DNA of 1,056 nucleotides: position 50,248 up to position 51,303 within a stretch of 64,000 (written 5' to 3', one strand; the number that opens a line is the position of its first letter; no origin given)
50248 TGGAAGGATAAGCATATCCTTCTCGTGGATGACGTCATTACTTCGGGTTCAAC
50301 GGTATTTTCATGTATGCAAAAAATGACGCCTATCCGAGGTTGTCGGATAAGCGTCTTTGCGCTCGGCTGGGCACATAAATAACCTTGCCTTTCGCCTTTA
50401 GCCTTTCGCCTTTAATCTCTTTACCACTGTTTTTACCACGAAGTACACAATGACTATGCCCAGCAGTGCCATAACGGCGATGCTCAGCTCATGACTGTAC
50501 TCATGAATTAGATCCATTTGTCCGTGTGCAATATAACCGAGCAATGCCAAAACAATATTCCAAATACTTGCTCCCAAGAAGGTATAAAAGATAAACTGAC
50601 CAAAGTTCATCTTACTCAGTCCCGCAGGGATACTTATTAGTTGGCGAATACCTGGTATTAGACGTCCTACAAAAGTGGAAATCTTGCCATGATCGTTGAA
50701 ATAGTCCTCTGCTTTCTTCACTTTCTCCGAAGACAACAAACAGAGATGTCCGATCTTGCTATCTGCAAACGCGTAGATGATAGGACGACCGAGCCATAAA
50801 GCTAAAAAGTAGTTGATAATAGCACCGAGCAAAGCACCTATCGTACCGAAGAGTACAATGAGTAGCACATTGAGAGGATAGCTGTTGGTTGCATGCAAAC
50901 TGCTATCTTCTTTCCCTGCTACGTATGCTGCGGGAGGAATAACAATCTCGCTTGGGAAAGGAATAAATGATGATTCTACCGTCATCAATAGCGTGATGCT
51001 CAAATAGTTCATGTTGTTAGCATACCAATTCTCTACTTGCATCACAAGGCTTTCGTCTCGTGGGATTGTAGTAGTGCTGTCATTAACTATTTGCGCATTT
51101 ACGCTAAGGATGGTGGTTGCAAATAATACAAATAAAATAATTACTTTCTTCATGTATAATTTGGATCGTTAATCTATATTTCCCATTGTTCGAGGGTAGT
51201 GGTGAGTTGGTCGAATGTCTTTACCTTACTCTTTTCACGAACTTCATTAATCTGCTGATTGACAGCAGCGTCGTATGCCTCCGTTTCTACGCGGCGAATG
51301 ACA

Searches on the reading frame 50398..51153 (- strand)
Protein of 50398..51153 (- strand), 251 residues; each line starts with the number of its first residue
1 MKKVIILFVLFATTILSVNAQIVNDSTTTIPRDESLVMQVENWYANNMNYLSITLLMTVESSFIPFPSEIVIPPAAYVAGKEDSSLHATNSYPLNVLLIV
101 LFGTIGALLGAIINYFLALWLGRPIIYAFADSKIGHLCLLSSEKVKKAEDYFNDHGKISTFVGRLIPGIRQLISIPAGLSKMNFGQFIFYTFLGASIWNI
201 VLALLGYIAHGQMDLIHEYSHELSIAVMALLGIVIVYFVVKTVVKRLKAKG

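Call 13: search_protein_families(library=pfam, proteins=[window:50398-51153:-])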
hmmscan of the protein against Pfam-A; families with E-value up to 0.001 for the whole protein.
window:50398-51153:- (251 aa): 1 family
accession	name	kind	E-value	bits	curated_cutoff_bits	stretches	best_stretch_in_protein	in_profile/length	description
PF09335.16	VTT_dom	-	4e-22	79.4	33.9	1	89-207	9-122/123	VTT domain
